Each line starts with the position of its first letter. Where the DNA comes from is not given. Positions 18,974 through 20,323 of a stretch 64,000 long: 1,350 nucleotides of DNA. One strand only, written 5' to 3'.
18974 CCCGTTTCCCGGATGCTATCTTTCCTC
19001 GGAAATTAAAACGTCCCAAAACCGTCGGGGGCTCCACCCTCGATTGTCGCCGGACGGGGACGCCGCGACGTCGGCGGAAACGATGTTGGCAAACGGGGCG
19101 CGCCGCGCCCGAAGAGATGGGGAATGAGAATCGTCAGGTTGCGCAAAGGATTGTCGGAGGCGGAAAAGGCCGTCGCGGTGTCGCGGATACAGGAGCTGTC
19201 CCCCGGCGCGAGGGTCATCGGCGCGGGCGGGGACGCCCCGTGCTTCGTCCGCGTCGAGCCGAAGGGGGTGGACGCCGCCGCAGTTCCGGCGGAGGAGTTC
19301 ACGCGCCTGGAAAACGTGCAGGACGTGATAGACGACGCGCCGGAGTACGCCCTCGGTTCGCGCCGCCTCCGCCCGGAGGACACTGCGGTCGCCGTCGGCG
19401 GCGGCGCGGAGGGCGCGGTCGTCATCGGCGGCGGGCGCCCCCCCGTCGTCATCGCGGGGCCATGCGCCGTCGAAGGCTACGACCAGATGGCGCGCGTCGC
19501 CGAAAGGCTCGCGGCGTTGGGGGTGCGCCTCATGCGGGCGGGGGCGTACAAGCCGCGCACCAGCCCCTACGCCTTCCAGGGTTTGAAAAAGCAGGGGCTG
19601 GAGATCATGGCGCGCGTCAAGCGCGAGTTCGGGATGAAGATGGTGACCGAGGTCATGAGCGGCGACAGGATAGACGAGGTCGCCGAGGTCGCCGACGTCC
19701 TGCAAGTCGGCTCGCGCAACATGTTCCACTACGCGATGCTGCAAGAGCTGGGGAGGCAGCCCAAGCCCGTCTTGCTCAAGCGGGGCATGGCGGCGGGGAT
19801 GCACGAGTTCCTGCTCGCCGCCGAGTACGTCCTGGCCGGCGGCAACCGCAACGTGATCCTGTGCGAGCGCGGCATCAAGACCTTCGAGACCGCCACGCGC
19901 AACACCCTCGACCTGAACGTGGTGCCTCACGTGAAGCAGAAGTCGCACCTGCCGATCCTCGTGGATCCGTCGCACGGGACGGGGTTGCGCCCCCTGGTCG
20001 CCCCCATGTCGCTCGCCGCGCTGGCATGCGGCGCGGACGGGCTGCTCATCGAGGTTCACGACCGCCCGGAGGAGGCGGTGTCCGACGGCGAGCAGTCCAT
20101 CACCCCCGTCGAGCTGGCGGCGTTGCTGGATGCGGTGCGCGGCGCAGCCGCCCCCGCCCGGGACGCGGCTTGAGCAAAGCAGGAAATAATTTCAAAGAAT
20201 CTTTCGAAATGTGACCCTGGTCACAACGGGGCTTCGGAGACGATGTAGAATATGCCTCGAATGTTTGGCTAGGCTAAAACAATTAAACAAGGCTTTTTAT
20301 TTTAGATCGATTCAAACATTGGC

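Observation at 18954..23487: Four perfect CRP-type palindromes (TGTGA-N6-TCACA) within 4.5 kb, placed upstream of DAHP synthase and the pilin/pilus-cluster genes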

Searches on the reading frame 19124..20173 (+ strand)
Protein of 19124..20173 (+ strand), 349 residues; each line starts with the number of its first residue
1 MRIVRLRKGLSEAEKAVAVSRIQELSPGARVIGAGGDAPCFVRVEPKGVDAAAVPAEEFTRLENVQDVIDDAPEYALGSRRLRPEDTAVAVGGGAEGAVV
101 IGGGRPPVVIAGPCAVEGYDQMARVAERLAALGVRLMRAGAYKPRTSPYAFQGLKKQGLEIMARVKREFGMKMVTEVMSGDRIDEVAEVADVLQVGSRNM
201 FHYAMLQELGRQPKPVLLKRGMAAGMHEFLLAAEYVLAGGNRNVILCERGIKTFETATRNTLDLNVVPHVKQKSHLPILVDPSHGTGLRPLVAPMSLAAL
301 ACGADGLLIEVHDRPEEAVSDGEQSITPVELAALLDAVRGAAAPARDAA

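Call 10: search_protein_families(library=pfam, proteins=[window:19124-20173:+], max_evalue=0.01)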
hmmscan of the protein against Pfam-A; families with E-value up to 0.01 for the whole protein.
window:19124-20173:+ (349 aa): 2 families
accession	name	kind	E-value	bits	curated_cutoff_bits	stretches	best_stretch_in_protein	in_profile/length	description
PF00793.26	DAHP_synth_1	-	4e-72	242.8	25.5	1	98-334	9-257/270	DAHP synthetase I family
PF03102.20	NeuB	-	1.6e-08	34.8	22.1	1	154-341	53-232/241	NeuB family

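Call 11: find_encoding_contigs(protein=window:19124-20173:+, flank=10000, max_places=10)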
Protein window:19124-20173:+ (349 aa): 1 contig read that carries it; 1 place shown.
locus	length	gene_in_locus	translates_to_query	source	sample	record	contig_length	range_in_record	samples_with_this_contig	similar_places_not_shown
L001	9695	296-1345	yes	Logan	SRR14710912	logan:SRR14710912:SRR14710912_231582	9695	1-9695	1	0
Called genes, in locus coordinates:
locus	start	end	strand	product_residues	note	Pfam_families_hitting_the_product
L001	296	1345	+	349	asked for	PF00793:DAHP_synth_1, PF03102:NeuB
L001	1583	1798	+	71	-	-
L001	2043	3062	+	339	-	PF07963:N_methyl (weak)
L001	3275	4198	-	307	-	PF12146:Hydrolase_4, PF00561:Abhydrolase_1, PF12697:Abhydrolase_6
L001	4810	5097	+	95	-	-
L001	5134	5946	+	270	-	-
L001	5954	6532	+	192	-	-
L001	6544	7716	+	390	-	PF07963:N_methyl (faint)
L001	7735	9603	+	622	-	-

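Call 12: find_related_loci(query=window:19124-20173:+, collection=genome_contigs, flank=10000)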
Query window:19124-20173:+ (349 aa) in genome_contigs; peptide patterns used: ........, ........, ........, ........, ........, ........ (x = any residue, [..] = any of these).
303 stretches matched a pattern; 132 encode a relative of the query (tblastn E <= 1e-3); the best 80 are kept; 80 distinct loci.
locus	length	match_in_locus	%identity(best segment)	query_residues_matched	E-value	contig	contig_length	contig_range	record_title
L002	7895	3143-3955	55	59-335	4e-96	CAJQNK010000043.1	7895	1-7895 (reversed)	uncultured bacterium isolate 10_20180412_Bin_METABAT_171_1 genome assembly, contig: c_000014298115, whole genome shotgun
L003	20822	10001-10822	56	62-338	1e-94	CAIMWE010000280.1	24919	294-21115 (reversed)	MAG: uncultured Acidobacteria bacterium isolate AlinenLipids_bin-9101 genome assembly, contig: bin-9101:280/305, whole g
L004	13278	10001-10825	54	59-339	3e-94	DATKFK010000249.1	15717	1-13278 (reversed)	MAG TPA_asm: Thermoanaerobaculia bacterium isolate SMAG_U14523 k141_405696, whole genome shotgun sequence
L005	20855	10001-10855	53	53-343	6e-94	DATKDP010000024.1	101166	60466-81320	MAG TPA_asm: Thermoanaerobaculia bacterium isolate SMAG_U14476 k141_3425720, whole genome shotgun sequence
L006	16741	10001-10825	54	59-339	1e-93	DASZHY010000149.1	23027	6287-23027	MAG TPA_asm: Thermoanaerobaculia bacterium isolate SMAG_U6588 k141_6868733, whole genome shotgun sequence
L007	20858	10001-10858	54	53-345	3e-93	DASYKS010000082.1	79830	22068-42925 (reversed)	MAG TPA_asm: Thermoanaerobaculia bacterium isolate SMAG_U4328 k141_798931, whole genome shotgun sequence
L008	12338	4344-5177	51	62-343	2e-92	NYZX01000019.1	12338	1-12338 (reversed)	MAG: Bdellovibrionaceae bacterium isolate ARS45 80700, whole genome shotgun sequence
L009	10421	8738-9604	54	50-345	9e-93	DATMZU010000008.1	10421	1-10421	MAG TPA_asm: Thermoanaerobaculia bacterium isolate SMAG_U11143 k141_4836210, whole genome shotgun sequence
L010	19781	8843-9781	51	43-345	1e-92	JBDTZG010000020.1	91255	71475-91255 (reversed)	MAG: Acidobacteriota bacterium isolate cluster4_bin.160 NODE_131_length_91255_cov_16.559156, whole genome shotgun sequen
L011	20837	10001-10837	54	59-343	5e-92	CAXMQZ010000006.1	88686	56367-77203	MAG: uncultured Polyangiaceae bacterium isolate 10C-St20-MC-01_bin.6.orig genome assembly, contig: k141_2577566, whole g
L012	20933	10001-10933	51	43-342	1e-91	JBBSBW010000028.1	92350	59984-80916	MAG: Thermoanaerobaculia bacterium isolate La6_metabat2.203 La6_metabat2.203_K_3354237_L_92350_cov_16.2785, whole genome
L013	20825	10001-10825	52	59-339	3e-89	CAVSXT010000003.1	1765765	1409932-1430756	MAG: uncultured Acidobacteriota bacterium isolate MFD05521.bin.1.4 genome assembly, contig: contig_20018, whole genome s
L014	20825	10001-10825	55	58-335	3e-89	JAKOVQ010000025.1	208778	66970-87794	MAG: Acidobacteriota bacterium isolate JPNG_maxbin.061 k201_413762, whole genome shotgun sequence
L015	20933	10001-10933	47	43-342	2e-88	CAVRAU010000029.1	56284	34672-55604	MAG: uncultured Acidobacteriota bacterium isolate MFD03551.bin.2.58 genome assembly, contig: contig_79974, whole genome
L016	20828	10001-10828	51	58-339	7e-88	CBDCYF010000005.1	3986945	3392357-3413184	MAG: Candidatus Multivoradales bacterium isolate fa92297e-59d4-4d54-97ff-e4ae523241f8 genome assembly, contig: contig_5,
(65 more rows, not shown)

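Call 19: find_homologous_proteins(query=window:19124-20173:+, max_evalue=1e-40)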
Query window:19124-20173:+ (349 aa): 8000 proteins with E <= 1e-40 among 8000 candidates; the best 120 are listed.
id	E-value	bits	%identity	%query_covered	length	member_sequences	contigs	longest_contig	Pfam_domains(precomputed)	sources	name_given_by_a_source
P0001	1.2e-220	749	100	100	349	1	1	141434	PF03102.21,PF00793.27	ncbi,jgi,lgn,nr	ncbi:MAG: 3-deoxy-7-phosphoheptulonate synthase [Acidobacteriota bacterium]|jgi:3-deoxy-7-phosphohep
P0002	3.6e-145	501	69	97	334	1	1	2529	PF03102.21,PF00793.27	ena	-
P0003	1.2e-144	500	68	97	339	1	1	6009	PF03102.21,PF00793.27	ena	-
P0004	1.2e-135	470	67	97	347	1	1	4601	PF03102.21,PF00793.27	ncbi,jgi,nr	ncbi:MAG: 3-deoxy-7-phosphoheptulonate synthase [Acidobacteriota bacterium]|jgi:3-deoxy-7-phosphohep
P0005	4.9e-130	452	62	97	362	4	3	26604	PF03102.21,PF00793.27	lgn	-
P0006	3.6e-120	419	59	97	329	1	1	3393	PF03102.21,PF00793.27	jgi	-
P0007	2.7e-114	400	56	97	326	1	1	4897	PF03102.21,PF00793.27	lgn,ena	-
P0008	7.4e-110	385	56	99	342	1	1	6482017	PF03102.21,PF00793.27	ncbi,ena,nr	nr:3-deoxy-7-phosphoheptulonate synthase [uncultured Desulfobacter sp.]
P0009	1.9e-108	381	62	78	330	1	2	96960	PF03102.21,PF00793.27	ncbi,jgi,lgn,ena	-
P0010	1.8e-107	378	54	97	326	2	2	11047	PF03102.21,PF00793.27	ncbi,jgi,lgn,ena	-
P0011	4.0e-107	376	62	78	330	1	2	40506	PF03102.21,PF00793.27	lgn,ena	-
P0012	1.0e-105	372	63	76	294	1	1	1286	PF03102.21,PF00793.27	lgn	-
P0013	2.0e-105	371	76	62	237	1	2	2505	PF03102.21,PF00793.27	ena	-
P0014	1.5e-101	358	59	80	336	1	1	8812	PF03102.21,PF00793.27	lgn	-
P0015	6.8e-101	356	50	98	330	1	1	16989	PF03102.21,PF00793.27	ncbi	-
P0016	8.6e-101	356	-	-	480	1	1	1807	PF03102.21,PF00793.27,PF01817.27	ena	-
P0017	9.1e-100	352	56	79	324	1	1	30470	PF03102.21,PF00793.27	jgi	-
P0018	3.9e-98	347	54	84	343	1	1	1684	PF03102.21,PF18152.7,PF00793.27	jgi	jgi:3-deoxy-7-phosphoheptulonate synthase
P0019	2.3e-97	344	58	77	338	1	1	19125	PF03102.21,PF00793.27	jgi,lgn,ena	-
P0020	3.5e-97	344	49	96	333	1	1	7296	PF03102.21,PF00793.27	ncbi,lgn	ncbi:MAG: 3-deoxy-7-phosphoheptulonate synthase [Draconibacterium sp.]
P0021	6.3e-96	340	54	82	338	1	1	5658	PF03102.21,PF18152.7,PF00793.27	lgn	-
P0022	1.2e-95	339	54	82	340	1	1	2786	PF03102.21,PF18152.7,PF00793.27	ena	-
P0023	1.2e-95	339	56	82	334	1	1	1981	PF03102.21,PF18152.7,PF00793.27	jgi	jgi:3-deoxy-7-phosphoheptulonate synthase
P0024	1.5e-95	338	54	82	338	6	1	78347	PF03102.21,PF18152.7,PF00793.27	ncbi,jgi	jgi:3-deoxy-7-phosphoheptulonate synthase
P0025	1.6e-95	338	54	82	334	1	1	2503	PF03102.21,PF18152.7,PF00793.27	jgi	jgi:3-deoxy-7-phosphoheptulonate synthase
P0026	1.6e-95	338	54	82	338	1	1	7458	PF03102.21,PF18152.7,PF00793.27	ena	-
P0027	1.8e-95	338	53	99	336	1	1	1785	PF03102.21,PF18152.7,PF00793.27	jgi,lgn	jgi:3-deoxy-7-phosphoheptulonate synthase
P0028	2.0e-95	338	53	83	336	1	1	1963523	PF03102.21,PF18152.7,PF00793.27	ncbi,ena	-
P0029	7.7e-95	336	54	97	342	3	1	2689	PF03102.21,PF18152.7,PF00793.27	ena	-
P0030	8.0e-95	336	52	83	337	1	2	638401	PF03102.21,PF18152.7,PF00793.27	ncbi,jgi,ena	ncbi:MAG: 3-deoxy-7-phosphoheptulonate synthase [Ignavibacteriaceae bacterium]|jgi:3-deoxy-7-phospho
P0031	8.1e-95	336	52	83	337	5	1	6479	PF03102.21,PF18152.7,PF00793.27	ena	-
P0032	1.0e-94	336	53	82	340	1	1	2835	PF03102.21,PF18152.7,PF00793.27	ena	-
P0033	2.0e-94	335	50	91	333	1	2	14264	PF03102.21,PF18152.7,PF00793.27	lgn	-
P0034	2.1e-94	335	52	82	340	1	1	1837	PF03102.21,PF18152.7,PF00793.27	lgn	-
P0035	3.7e-94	334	50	96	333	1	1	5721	PF03102.21,PF00793.27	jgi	-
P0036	4.0e-94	334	52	99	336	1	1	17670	PF03102.21,PF18152.7,PF00793.27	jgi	jgi:3-deoxy-7-phosphoheptulonate synthase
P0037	5.5e-94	333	51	97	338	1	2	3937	PF03102.21,PF18152.7,PF00793.27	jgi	jgi:3-deoxy-7-phosphoheptulonate synthase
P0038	7.1e-94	333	51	97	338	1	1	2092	PF03102.21,PF18152.7,PF00793.27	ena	-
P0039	1.2e-93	332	57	89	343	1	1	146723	PF03102.21,PF18152.7,PF00793.27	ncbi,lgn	-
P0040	1.2e-93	332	60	81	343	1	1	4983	PF03102.21,PF18152.7,PF00793.27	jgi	-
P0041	1.5e-93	332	49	96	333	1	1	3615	PF03102.21,PF00793.27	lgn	-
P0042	1.6e-93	332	51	83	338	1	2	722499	PF03102.21,PF18152.7,PF00793.27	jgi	-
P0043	1.6e-93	332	59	81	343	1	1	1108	PF03102.21,PF18152.7,PF00793.27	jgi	jgi:3-deoxy-7-phosphoheptulonate synthase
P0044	1.8e-93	331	53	83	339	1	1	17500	PF03102.21,PF18152.7,PF00793.27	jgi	jgi:3-deoxy-7-phosphoheptulonate synthase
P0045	2.0e-93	331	53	80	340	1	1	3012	PF03102.21,PF18152.7,PF01261.31,PF00793.27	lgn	-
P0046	2.0e-93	331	49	97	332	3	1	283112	PF03102.21,PF18152.7,PF00793.27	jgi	-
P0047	2.1e-93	331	53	82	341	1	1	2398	PF03102.21,PF18152.7,PF00793.27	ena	-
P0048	2.5e-93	331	57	80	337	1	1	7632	PF03102.21,PF18152.7,PF00793.27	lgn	-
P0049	2.8e-93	331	52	83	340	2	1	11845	PF03102.21,PF18152.7,PF00793.27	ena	-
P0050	3.0e-93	331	54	89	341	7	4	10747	PF03102.21,PF18152.7,PF00793.27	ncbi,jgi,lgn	jgi:3-deoxy-7-phosphoheptulonate synthase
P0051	3.1e-93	331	50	97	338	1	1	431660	PF03102.21,PF18152.7,PF00793.27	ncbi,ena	-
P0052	3.3e-93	331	54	78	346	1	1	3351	PF03102.21,PF18152.7,PF00793.27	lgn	-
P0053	3.9e-93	330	53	90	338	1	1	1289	PF03102.21,PF18152.7,PF00793.27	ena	-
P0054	4.1e-93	330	52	82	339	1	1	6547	PF03102.21,PF18152.7,PF00793.27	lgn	-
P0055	4.3e-93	330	52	82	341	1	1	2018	PF03102.21,PF18152.7,PF00793.27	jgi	jgi:3-deoxy-7-phosphoheptulonate synthase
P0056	4.6e-93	330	53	81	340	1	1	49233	PF03102.21,PF18152.7,PF00793.27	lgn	-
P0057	4.6e-93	330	52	82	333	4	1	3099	PF03102.21,PF00793.27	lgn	-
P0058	6.2e-93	330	56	78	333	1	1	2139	PF03102.21,PF00793.27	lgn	-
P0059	6.3e-93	330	58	76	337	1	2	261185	PF03102.21,PF18152.7,PF00793.27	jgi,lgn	jgi:3-deoxy-7-phosphoheptulonate synthase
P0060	6.3e-93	330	56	80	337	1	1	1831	PF03102.21,PF18152.7,PF00793.27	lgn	-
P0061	6.4e-93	330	56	79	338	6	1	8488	PF18152.7,PF00793.27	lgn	-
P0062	6.9e-93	330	51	93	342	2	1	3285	PF03102.21,PF18152.7,PF00793.27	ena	-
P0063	7.4e-93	329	56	89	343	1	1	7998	PF03102.21,PF18152.7,PF00793.27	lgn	-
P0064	7.4e-93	329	59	81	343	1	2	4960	PF03102.21,PF18152.7,PF00793.27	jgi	-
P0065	7.7e-93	329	54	81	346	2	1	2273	PF03102.21,PF18152.7,PF00793.27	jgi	jgi:3-deoxy-7-phosphoheptulonate synthase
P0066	8.2e-93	329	58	77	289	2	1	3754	PF03102.21,PF00793.27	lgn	-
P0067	8.4e-93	329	52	84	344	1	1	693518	PF03102.21,PF18152.7,PF00793.27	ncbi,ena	-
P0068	8.5e-93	329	56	78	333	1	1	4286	PF03102.21,PF00793.27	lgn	-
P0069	8.8e-93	329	58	76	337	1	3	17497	PF03102.21,PF18152.7,PF00793.27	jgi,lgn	jgi:3-deoxy-7-phosphoheptulonate synthase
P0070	9.1e-93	329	53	82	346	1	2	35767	PF03102.21,PF18152.7,PF00793.27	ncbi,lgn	-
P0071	9.5e-93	329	50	97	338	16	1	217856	PF03102.21,PF18152.7,PF00793.27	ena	-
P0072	1.1e-92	329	54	82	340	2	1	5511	PF03102.21,PF18152.7,PF00793.27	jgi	jgi:3-deoxy-7-phosphoheptulonate synthase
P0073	1.4e-92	328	56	81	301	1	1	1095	PF03102.21,PF00793.27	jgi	jgi:3-deoxy-7-phosphoheptulonate synthase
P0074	1.5e-92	328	53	83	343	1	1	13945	PF03102.21,PF18152.7,PF00793.27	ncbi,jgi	-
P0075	1.5e-92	328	52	97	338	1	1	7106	PF03102.21,PF18152.7,PF00793.27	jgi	-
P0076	1.6e-92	328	52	97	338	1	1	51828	PF03102.21,PF18152.7,PF00793.27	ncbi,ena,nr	ncbi:MAG: 3-deoxy-7-phosphoheptulonate synthase [Candidatus Rokuibacteriota bacterium]|nr:MAG: 3-deo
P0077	1.7e-92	328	48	91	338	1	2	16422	PF03102.21,PF18152.7,PF00793.27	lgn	-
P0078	1.7e-92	328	52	82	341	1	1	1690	PF03102.21,PF18152.7,PF00793.27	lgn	-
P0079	1.9e-92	328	55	78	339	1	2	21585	PF03102.21,PF18152.7,PF00793.27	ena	-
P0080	1.9e-92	328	56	85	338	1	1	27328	PF03102.21,PF18152.7,PF00793.27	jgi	jgi:3-deoxy-7-phosphoheptulonate synthase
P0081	1.9e-92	328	57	81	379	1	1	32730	PF03102.21,PF18152.7,PF00793.27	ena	-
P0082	2.1e-92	328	58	80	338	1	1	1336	PF03102.21,PF18152.7,PF00793.27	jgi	-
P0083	2.1e-92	328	55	82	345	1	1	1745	PF03102.21,PF18152.7,PF00793.27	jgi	jgi:3-deoxy-7-phosphoheptulonate synthase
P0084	2.3e-92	328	51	82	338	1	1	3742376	PF03102.21,PF18152.7,PF00793.27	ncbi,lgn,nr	ncbi:MAG: 3-deoxy-7-phosphoheptulonate synthase [Melioribacteraceae bacterium]|nr:MAG: 3-deoxy-7-pho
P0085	2.3e-92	328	51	97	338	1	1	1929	PF03102.21,PF18152.7,PF00793.27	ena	-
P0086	2.3e-92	328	53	83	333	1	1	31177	PF03102.21,PF00793.27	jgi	jgi:3-deoxy-7-phosphoheptulonate synthase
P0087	2.3e-92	328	51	97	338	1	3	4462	PF03102.21,PF18152.7,PF00793.27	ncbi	-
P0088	2.4e-92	328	53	83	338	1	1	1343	PF18152.7,PF00793.27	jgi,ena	-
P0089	2.4e-92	328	52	82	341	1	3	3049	PF03102.21,PF18152.7,PF00793.27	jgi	jgi:3-deoxy-7-phosphoheptulonate synthase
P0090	2.6e-92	328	51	82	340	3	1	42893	PF03102.21,PF18152.7,PF00793.27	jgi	-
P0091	2.8e-92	328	52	95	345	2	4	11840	PF03102.21,PF18152.7,PF00793.27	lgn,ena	-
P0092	2.8e-92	328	51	97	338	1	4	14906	PF03102.21,PF18152.7,PF00793.27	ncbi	-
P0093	3.4e-92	327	52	82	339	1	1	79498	PF03102.21,PF18152.7,PF00793.27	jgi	jgi:3-deoxy-7-phosphoheptulonate synthase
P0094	3.4e-92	327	51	97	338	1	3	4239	PF03102.21,PF18152.7,PF00793.27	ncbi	-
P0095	3.5e-92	327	52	82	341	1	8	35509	PF03102.21,PF18152.7,PF00793.27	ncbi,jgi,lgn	jgi:3-deoxy-7-phosphoheptulonate synthase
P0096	3.5e-92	327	53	83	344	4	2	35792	PF03102.21,PF18152.7,PF00793.27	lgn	-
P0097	3.5e-92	327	57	83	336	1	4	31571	PF03102.21,PF18152.7,PF00793.27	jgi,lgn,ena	-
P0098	3.5e-92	327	50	97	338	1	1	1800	PF03102.21,PF18152.7,PF00793.27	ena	-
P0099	3.8e-92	327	56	81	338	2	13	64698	PF03102.21,PF18152.7,PF00793.27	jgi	jgi:3-deoxy-7-phosphoheptulonate synthase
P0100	4.0e-92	327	53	83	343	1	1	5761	PF03102.21,PF18152.7,PF00793.27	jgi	-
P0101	4.0e-92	327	53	83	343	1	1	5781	PF03102.21,PF18152.7,PF00793.27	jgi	-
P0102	4.1e-92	327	49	96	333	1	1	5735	PF03102.21,PF00793.27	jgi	-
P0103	4.2e-92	327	54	83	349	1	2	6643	PF03102.21,PF18152.7,PF00793.27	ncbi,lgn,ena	-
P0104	4.3e-92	327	51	83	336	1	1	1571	PF03102.21,PF18152.7,PF00793.27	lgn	-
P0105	4.3e-92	327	51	97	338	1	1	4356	PF03102.21,PF18152.7,PF00793.27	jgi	jgi:3-deoxy-7-phosphoheptulonate synthase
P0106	4.4e-92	327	52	95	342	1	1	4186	PF03102.21,PF18152.7,PF00793.27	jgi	jgi:3-deoxy-7-phosphoheptulonate synthase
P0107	4.4e-92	327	53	83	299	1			PF00793.27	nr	nr:3-deoxy-7-phosphoheptulonate synthase [Melioribacteraceae bacterium]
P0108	4.6e-92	327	53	97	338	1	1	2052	PF03102.21,PF18152.7,PF00793.27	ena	-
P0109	4.7e-92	327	51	82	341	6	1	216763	PF03102.21,PF18152.7,PF00793.27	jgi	jgi:3-deoxy-7-phosphoheptulonate synthase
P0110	4.8e-92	327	55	82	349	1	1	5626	PF03102.21,PF18152.7,PF00793.27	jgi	jgi:3-deoxy-7-phosphoheptulonate synthase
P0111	4.9e-92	327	51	82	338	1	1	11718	PF03102.21,PF18152.7,PF00793.27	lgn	-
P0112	4.9e-92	327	51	82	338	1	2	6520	PF03102.21,PF18152.7,PF00793.27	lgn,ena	-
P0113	5.4e-92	327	54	83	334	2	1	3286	PF03102.21,PF18152.7,PF00793.27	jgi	jgi:3-deoxy-7-phosphoheptulonate synthase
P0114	5.5e-92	327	49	99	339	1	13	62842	PF03102.21,PF18152.7,PF00793.27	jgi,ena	jgi:3-deoxy-7-phosphoheptulonate synthase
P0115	5.5e-92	327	53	83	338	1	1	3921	PF18152.7,PF00793.27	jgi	jgi:3-deoxy-7-phosphoheptulonate synthase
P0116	5.6e-92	327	52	97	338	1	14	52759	PF03102.21,PF18152.7,PF00793.27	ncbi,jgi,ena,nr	ncbi:MAG: 3-deoxy-7-phosphoheptulonate synthase [Candidatus Rokuibacteriota bacterium]|nr:MAG: 3-deo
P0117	5.8e-92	326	59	80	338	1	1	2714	PF03102.21,PF18152.7,PF00793.27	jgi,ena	-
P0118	5.9e-92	326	48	96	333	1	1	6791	PF03102.21,PF00793.27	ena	-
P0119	6.0e-92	326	52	97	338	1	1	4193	PF03102.21,PF18152.7,PF00793.27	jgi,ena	-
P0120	6.1e-92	326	50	90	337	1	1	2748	PF03102.21,PF18152.7,PF00793.27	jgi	-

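Call 20: find_encoding_contigs(protein=P0003, flank=10000, max_places=3)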
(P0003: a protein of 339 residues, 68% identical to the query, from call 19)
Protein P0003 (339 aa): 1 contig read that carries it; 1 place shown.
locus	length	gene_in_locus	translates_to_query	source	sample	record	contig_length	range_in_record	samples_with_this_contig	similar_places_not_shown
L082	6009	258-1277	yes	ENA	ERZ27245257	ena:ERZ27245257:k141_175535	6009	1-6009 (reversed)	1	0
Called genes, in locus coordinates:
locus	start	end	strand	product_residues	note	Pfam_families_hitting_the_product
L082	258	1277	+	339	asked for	PF00793:DAHP_synth_1, PF03102:NeuB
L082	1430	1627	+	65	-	-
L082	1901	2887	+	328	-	PF07963:N_methyl (weak)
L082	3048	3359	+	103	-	-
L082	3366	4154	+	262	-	-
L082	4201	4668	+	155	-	-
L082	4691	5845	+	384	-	PF07963:N_methyl (weak)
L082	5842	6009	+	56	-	?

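Call 21: find_encoding_contigs(protein=P0004, flank=10000, max_places=3)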
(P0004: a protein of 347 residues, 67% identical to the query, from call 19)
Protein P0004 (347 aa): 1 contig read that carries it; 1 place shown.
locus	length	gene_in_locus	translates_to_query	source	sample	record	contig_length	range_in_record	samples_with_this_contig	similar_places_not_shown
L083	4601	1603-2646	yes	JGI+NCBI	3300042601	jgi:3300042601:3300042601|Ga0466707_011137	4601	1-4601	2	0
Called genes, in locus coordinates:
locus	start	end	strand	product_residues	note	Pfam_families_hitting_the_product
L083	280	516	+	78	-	-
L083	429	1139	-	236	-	PF00027:cNMP_binding, PF13545:HTH_Crp_2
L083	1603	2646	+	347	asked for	PF00793:DAHP_synth_1, PF03102:NeuB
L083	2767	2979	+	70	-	-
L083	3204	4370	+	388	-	PF07963:N_methyl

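Call 22: find_encoding_contigs(protein=P0005, flank=10000, max_places=3)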
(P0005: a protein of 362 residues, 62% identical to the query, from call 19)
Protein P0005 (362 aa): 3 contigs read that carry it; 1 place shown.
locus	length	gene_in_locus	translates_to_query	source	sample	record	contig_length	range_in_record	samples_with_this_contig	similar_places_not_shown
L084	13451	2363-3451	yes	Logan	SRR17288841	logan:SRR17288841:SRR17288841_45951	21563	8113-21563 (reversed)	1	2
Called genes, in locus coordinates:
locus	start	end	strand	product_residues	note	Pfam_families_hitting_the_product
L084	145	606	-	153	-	PF01475:FUR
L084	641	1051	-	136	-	-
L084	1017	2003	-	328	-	PF04072:LCM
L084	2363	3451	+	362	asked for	PF00793:DAHP_synth_1, PF03102:NeuB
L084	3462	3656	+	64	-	-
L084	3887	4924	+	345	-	PF07963:N_methyl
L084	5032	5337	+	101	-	-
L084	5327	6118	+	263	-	-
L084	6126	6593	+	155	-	-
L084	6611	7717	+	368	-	PF07963:N_methyl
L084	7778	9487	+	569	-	-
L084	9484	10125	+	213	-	-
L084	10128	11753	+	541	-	PF05157:MshEN, PF00437:T2SSE, PF13191:AAA_16 (faint), PF25199:nSTAND_NTPase5 (faint)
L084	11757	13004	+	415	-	PF28597:T2SSF_N, PF00482:T2SSF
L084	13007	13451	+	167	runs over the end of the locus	PF04351:PilP (weak)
